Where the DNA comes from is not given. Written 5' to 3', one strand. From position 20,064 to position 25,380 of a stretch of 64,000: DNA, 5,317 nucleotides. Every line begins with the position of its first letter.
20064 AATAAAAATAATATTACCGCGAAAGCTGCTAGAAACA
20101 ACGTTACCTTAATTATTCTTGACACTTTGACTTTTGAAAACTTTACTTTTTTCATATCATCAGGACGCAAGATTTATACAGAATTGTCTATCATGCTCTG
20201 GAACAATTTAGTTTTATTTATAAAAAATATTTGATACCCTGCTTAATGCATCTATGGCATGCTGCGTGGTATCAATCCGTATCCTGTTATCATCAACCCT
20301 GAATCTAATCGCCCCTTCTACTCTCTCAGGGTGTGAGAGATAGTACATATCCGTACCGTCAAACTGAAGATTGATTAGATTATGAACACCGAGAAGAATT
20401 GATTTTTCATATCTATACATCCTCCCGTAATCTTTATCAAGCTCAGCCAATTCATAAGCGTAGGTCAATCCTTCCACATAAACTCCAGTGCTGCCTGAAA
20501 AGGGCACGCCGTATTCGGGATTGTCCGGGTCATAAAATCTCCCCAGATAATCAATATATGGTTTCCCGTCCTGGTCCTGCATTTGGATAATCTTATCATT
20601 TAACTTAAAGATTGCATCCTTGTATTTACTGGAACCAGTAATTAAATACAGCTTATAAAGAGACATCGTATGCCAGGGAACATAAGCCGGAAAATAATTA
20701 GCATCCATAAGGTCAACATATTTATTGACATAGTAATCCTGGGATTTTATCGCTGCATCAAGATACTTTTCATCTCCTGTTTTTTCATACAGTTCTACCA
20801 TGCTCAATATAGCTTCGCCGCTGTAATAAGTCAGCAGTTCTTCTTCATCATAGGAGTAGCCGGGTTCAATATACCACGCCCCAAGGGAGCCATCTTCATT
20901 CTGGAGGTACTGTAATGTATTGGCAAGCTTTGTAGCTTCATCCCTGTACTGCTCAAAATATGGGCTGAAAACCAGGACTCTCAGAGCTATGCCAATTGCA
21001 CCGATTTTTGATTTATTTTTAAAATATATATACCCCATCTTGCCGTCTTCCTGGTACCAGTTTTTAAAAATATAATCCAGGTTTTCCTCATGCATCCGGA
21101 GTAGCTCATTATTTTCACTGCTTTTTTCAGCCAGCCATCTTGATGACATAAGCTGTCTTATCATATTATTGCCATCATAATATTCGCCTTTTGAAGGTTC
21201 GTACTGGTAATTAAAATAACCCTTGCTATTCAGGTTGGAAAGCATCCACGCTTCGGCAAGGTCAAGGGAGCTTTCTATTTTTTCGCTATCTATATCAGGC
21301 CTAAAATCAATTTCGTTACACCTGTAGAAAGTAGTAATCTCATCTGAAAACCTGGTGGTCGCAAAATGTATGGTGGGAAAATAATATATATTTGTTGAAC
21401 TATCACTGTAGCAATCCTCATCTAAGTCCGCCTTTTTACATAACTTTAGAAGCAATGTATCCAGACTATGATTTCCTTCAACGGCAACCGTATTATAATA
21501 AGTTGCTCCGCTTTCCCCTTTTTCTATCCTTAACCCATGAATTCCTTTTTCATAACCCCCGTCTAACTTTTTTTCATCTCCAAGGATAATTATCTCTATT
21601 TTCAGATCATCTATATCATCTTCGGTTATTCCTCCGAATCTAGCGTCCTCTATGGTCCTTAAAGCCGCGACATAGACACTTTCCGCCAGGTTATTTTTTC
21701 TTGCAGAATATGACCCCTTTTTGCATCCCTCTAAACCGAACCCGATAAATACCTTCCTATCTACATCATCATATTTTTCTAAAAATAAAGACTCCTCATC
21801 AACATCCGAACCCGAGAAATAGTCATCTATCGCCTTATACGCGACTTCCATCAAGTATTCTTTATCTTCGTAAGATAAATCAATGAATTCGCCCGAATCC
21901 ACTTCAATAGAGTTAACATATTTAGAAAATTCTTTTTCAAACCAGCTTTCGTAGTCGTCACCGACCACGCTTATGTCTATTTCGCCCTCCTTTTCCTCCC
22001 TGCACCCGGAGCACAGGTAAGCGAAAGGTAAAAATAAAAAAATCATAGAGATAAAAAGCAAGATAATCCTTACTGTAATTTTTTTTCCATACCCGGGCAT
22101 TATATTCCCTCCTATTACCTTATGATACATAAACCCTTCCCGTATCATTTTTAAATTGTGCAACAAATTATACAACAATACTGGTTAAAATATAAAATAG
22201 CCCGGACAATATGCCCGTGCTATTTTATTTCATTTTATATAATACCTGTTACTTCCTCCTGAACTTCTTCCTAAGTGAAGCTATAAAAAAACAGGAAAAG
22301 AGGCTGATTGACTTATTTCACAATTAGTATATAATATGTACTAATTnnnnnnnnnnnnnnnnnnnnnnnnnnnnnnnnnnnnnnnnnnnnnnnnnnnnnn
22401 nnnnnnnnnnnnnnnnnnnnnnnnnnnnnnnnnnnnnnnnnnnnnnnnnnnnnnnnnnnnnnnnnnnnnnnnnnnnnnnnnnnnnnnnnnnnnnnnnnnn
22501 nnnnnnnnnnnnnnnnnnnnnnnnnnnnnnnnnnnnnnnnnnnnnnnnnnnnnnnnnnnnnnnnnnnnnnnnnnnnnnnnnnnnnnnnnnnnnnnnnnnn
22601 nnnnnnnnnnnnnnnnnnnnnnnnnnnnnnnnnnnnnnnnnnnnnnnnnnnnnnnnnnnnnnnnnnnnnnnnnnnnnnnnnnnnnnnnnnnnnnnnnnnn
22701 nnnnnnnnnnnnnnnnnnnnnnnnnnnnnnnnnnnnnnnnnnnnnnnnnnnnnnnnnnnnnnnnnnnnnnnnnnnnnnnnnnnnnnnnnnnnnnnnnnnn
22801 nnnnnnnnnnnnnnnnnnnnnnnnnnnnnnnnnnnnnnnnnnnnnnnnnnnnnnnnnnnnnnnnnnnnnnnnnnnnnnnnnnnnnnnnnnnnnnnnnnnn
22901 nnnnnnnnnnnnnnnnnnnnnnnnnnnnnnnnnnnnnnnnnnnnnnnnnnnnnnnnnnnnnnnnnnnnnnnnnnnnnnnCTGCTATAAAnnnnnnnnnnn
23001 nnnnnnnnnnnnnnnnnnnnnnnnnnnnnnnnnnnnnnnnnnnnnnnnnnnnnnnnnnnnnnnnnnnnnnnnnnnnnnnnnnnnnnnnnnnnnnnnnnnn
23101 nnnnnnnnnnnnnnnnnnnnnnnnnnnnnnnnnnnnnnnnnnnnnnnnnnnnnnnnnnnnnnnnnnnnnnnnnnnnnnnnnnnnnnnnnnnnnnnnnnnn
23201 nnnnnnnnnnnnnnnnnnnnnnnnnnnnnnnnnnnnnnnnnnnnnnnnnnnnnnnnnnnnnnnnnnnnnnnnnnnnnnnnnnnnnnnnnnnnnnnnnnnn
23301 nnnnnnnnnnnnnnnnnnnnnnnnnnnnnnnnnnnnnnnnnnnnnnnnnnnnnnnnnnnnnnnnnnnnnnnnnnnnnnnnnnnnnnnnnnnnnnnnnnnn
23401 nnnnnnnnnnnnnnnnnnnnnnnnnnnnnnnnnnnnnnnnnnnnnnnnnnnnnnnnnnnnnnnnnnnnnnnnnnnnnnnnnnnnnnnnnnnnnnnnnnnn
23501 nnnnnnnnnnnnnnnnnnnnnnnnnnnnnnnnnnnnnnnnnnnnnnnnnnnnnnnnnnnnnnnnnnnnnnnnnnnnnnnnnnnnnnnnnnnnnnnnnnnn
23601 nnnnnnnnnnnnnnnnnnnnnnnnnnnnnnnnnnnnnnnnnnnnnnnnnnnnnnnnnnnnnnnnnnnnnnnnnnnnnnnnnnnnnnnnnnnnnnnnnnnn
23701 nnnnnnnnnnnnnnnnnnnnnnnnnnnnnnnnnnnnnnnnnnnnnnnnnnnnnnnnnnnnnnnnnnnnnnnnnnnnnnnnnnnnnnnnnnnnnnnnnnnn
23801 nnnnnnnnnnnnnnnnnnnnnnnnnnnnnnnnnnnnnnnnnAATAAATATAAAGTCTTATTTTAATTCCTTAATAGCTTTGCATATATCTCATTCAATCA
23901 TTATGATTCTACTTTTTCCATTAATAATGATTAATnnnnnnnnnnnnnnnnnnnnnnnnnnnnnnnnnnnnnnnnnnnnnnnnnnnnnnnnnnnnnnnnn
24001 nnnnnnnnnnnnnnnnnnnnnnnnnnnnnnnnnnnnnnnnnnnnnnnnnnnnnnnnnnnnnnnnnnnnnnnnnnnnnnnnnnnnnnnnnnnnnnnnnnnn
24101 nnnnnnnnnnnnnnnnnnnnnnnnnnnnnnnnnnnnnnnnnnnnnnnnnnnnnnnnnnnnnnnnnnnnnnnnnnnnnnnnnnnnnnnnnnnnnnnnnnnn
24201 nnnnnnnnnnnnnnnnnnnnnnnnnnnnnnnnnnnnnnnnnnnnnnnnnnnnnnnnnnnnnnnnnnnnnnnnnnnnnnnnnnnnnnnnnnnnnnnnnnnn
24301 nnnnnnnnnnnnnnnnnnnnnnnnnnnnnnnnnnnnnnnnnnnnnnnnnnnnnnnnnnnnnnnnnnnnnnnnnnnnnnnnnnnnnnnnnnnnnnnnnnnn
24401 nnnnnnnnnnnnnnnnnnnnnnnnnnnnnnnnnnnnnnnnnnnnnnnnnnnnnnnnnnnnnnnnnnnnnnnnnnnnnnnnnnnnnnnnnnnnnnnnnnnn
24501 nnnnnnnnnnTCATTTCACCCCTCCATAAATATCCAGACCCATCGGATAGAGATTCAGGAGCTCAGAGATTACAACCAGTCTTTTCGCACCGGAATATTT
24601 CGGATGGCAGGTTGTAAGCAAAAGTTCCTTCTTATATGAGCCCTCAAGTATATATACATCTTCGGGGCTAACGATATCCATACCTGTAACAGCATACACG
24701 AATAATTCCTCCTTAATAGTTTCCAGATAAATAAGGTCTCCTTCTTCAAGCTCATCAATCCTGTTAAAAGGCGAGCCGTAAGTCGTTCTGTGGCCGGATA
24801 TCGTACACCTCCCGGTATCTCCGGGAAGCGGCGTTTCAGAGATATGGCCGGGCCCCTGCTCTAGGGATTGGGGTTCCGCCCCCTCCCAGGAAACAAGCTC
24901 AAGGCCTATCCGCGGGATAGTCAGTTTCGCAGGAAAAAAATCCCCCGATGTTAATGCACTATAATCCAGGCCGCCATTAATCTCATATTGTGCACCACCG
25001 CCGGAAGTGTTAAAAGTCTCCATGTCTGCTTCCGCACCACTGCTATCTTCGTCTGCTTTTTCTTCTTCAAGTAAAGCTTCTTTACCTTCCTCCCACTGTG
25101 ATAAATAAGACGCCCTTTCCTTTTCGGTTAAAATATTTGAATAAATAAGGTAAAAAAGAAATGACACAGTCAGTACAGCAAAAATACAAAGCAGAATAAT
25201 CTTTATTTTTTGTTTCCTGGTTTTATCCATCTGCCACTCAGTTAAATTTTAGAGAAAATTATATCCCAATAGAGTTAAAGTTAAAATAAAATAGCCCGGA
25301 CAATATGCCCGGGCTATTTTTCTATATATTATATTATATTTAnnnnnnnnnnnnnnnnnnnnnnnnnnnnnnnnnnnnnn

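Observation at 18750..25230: Two paralogous operons, each a sortase followed by a membrane-anchored coiled-coil protein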

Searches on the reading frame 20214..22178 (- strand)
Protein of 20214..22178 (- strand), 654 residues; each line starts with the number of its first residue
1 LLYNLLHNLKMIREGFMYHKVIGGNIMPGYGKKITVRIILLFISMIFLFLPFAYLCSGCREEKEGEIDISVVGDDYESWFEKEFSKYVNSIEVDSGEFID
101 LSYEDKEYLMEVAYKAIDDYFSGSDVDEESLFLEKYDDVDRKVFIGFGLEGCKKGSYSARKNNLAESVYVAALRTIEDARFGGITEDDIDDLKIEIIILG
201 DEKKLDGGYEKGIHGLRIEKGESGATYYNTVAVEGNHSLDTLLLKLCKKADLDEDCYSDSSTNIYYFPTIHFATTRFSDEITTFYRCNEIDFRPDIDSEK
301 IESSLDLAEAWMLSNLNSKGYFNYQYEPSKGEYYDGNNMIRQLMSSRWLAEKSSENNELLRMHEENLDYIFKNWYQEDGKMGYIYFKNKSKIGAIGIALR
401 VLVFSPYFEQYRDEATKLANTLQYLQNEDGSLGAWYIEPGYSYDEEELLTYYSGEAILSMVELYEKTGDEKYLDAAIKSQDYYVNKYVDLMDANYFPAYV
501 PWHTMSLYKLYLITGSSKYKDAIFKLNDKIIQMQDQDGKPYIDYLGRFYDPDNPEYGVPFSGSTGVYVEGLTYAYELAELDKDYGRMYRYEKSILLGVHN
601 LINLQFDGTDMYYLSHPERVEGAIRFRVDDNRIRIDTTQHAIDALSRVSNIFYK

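Call 5: search_protein_families(library=pfam, proteins=[window:20214-22178:-], max_evalue=0.1)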
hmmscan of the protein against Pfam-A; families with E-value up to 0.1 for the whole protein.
window:20214-22178:- (654 aa): 3 families
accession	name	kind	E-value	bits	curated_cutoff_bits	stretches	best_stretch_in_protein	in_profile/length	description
PF01871.22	AMMECR1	-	1.6e-16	60.7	25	1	112-269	3-165/168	AMMECR1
PF07944.18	Beta-AFase-like_GH127_cat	-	1e-07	31.8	24.9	1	410-530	78-207/376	Beta-L-arabinofuranosidase, GH127 catalytic domain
PF07470.19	Glyco_hydro_88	-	0.073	12.5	26.6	1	446-534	24-110/352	Glycosyl Hydrolase Family 88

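Call 7: search_protein_families(library=ncbifam, proteins=[window:20214-22178:-], max_evalue=0.1)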
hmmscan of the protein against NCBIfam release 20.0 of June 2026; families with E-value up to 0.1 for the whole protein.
window:20214-22178:- (654 aa): 4 families
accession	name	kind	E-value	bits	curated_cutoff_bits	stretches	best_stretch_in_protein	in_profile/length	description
TIGR04335.1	AmmeMemoSam_A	hypoth_equivalog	7.8e-14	51.4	99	1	108-272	2-175/175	AmmeMemoRadiSam system protein A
TIGR00296.1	TIGR00296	hypoth_equivalog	4.5e-12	46.1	91.05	1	101-269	4-185/200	TIGR00296 family protein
NF002000.0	PRK00801.1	equivalog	7.9e-12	44.7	273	1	101-273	4-185/201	hypothetical protein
NF049879.1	AcerHdlse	equivalog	0.00042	18.9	950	1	450-535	151-232/657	aceric acid hydrolase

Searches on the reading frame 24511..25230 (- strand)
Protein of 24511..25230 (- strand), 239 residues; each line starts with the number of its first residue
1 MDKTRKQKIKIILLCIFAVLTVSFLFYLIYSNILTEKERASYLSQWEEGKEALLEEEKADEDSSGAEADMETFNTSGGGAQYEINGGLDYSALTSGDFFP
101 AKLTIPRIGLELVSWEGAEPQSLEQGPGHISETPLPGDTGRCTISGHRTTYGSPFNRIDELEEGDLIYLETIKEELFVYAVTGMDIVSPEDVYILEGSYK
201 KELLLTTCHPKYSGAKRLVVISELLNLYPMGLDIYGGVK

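Call 5: search_protein_families(library=pfam, proteins=[window:24511-25230:-], max_evalue=0.1)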
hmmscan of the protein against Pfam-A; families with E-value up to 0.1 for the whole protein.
window:24511-25230:- (239 aa): 2 families
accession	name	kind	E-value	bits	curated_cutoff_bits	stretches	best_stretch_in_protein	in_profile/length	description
PF04203.18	Sortase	-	3.3e-29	101.6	26.6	1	103-224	1-124/125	Sortase domain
PF05434.16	Tmemb_9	-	0.054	13.8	28.6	1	9-61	53-106/145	TMEM9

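Call 7: search_protein_families(library=ncbifam, proteins=[window:24511-25230:-], max_evalue=0.1)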
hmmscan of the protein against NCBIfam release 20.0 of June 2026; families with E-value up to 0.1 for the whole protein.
window:24511-25230:- (239 aa): 8 families
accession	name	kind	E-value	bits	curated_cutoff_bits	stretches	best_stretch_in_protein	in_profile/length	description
NF033747.1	class_E_sortase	subfamily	1.3e-30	106.9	160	1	13-226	7-207/211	class E sortase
NF058671.1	sortase_SrtD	exception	9e-24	84.2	140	1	80-212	45-173/187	class D sortase, LPxTATN-specific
TIGR01076.1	sortase_fam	subfamily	1.3e-21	76.8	39.35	1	102-223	2-126/136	sortase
NF033745.1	class_C_sortase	subfamily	1.4e-21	77.3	160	1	15-221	2-217/220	class C sortase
NF033746.1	class_D_sortase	subfamily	1.6e-21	76.5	165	1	101-222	11-131/135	class D sortase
TIGR03784.1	marine_sortase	equivalog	1.3e-19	70.5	158.25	1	98-211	48-159/174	class GN sortase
NF033748.1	class_F_sortase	subfamily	0.00012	21.7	166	1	124-215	44-140/155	class F sortase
NF047991.1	RP671aFamTckup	equivalog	0.034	14.2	120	1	5-50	29-74/80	RP671a family tick cell line-upregulated protein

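Call 47: search_solved_structures(query=window:24511-25230:-, max_evalue=0.001, show_alignments=1)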
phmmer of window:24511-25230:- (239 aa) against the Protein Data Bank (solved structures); distinct sequences matched with E-value up to 0.001: 52.
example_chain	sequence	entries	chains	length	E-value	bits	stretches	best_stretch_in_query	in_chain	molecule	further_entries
5uus_A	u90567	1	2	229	6.6e-16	62.1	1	99-186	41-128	Possible sortase-like protein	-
8t28_A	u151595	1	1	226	8.2e-16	61.8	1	52-229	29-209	Class C sortase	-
4d70_A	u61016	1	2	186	3.2e-14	56.6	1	94-224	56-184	SORTASE FAMILY PROTEIN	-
5utt_A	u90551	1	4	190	1.7e-13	54.2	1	116-197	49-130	Sortase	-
5go5_A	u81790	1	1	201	1.7e-12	50.9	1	101-229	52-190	sortase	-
6ixz_A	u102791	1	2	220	6.5e-12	49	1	88-232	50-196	Sortase family protein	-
5go6_A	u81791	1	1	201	8.2e-12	48.7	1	101-229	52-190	Putative secreted protein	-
7d6p_A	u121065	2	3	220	9.7e-12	48.4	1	78-230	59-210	Sortase family protein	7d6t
6bwe_A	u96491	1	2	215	9.8e-12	48.4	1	101-229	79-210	Putative fimbrial associated sortase-like protein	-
5k9a_A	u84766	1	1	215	1e-11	48.3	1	101-229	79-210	Putative fimbrial associated sortase-like protein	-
2kw8_A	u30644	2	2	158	2.3e-11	47.2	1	101-225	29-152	LPXTG-site transpeptidase family protein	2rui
5cuw_A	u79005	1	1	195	7.4e-11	45.6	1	95-227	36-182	SrtE1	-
2xwg_A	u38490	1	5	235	1.9e-10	44.2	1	99-227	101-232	SORTASE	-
9m5i_B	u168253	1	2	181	3.9e-10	43.2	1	101-229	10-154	Peptidase C60, sortase A and B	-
2w1k_A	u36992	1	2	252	4e-10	43.2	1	90-228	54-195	PUTATIVE SORTASE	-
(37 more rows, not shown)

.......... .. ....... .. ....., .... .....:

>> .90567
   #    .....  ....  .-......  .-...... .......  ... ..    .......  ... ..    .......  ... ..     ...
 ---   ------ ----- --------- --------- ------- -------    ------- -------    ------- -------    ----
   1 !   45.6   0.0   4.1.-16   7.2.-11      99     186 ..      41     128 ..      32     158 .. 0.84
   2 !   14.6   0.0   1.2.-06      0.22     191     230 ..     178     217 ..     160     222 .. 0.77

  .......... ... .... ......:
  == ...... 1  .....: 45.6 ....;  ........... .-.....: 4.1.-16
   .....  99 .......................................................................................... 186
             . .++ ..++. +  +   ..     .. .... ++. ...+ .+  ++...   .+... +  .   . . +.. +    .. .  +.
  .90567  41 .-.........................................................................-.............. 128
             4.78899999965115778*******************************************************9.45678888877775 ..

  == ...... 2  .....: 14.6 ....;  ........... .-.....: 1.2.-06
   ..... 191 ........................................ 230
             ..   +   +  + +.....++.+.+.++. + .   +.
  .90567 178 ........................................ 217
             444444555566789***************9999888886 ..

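Call 50: find_related_loci(query=A6, collection=metagenome_contigs, flank=4000)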
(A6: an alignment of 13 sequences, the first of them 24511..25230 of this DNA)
Query A6 (239 aa) in metagenome_contigs; peptide patterns used: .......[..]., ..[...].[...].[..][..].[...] (x = any residue, [..] = any of these).
600 stretches matched a pattern (row limit reached: there are more); 596 encode a relative of the query (tblastn E <= 1e-3); the best 80 are kept; 80 distinct loci.
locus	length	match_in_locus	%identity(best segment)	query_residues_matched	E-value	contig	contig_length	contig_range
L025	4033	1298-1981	56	3-236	3e-86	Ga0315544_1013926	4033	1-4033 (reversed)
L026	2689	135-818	56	3-236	6e-88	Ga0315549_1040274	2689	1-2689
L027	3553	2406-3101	55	16-232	2e-76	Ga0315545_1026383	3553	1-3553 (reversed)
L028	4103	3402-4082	54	24-233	4e-75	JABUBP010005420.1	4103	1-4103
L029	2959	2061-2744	52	5-231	3e-75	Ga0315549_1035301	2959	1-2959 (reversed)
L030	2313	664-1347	51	5-231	4e-74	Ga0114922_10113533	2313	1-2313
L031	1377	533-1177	54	24-232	1e-76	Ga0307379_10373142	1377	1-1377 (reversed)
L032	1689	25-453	66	90-232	5e-62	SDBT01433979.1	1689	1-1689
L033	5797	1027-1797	41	4-236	2e-59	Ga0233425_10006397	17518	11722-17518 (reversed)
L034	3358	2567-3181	49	27-232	7e-59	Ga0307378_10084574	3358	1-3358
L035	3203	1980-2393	58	97-234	3e-53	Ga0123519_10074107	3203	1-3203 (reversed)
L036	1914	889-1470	36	19-225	3e-42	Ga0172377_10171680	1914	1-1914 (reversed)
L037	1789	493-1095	35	5-224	7e-38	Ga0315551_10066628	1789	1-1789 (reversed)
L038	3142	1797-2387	39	15-225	1e-37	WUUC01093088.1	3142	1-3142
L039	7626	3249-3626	48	99-224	3e-37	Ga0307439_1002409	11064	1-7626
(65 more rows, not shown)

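Call 79: find_homologous_proteins(query=window:24511-25230:-, max_evalue=1e-30)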
Query window:24511-25230:- (239 aa): 267 proteins with E <= 1e-30 among 1746 candidates; the best 120 are listed.
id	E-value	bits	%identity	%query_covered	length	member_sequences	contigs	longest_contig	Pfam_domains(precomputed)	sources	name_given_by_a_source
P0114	1.0e-154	531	100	100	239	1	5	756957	PF04203.19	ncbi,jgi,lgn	-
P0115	2.2e-110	386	74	100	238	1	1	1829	PF04203.19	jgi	-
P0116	1.5e-108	380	73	100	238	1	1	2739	PF04203.19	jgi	-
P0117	3.9e-106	372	71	99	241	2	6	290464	PF04203.19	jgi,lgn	jgi:LPXTG-site transpeptidase (sortase) family protein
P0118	4.1e-87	310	62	97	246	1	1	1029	PF04203.19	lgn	-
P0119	1.1e-85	305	62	98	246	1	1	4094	PF04203.19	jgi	jgi:LPXTG-site transpeptidase (sortase) family protein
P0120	1.2e-83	299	57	100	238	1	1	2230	PF04203.19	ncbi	-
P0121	3.4e-82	294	60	96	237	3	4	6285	PF04203.19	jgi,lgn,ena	-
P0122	6.9e-80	286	58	97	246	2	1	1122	PF04203.19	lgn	-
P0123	7.3e-80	286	58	98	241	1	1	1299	PF04203.19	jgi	-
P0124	1.5e-79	285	56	98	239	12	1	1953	PF04203.19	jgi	-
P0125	3.9e-79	284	59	97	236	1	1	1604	PF04203.19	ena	-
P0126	4.1e-79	284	59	97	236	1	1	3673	PF04203.19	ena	-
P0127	4.3e-79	284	57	97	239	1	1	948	PF04203.19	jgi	-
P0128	5.6e-79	283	60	97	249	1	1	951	PF04203.19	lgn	-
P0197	4.5e-66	241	51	96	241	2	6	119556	PF04203.19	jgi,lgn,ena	-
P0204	3.2e-65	238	53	93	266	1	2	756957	PF04203.19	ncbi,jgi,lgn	-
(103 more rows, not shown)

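Call 80: find_encoding_contigs(protein=P0197, flank=5000, max_places=3)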
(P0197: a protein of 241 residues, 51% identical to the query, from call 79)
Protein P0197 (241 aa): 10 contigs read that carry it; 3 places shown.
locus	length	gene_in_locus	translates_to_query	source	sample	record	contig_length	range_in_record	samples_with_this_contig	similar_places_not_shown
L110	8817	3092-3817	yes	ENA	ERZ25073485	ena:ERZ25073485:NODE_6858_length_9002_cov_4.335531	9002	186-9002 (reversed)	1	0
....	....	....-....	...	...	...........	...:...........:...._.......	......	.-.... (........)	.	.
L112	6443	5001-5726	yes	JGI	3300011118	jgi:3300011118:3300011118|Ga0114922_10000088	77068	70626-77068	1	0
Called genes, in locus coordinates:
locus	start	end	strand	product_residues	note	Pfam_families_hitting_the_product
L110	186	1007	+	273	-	-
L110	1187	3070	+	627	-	PF01871:AMMECR1, PF07944:Beta-AFase-like_GH127_cat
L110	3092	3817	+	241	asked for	PF04203:Sortase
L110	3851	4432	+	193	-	-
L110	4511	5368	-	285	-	PF08843:AbiEii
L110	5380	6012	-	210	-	-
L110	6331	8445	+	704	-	PF22745:Nlig-Ia, PF01653:DNA_ligase_aden, PF03120:OB_DNA_ligase, PF03119:DNA_ligase_ZBD, PF14520:HHH_5 (faint), PF12826:HHH_2, PF00533:BRCT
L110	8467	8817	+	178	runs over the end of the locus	?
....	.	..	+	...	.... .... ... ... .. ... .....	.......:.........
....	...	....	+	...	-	-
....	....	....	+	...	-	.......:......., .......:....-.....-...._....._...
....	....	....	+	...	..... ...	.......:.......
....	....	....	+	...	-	-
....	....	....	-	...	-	?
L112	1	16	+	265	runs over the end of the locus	PF00581:Rhodanese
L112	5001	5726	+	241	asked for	PF04203:Sortase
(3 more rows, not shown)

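Call 88: predict_structure(alignment_id=A9)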
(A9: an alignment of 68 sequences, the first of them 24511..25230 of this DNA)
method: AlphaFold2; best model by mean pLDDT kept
length: 239 residues; sequences in the alignment: 68
mean_pLDDT: 51.5   pTM: 0.31
mean pLDDT of the five models: 51.5, 51.2, 49.0, 46.1, 43.6
residues with pLDDT >= 90: 16; 70-90: 21; 50-70: 72; < 50: 130
segments of 3 or more residues with pLDDT < 50: 60-156, 190-198, 209-214, 227-239
pLDDT, mean of each block of 10 residues (from residue 1): 72 92 90 69 62 52 35 30 35 40 28 34 43 40 32 45 67 57 65 45 56 53 55 37
secondary structure, 60 per line:
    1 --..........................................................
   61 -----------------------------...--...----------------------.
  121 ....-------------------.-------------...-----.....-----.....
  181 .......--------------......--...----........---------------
elements in order: H3-60 H120-124 E166-170 E176-187 E202-207 E217-224
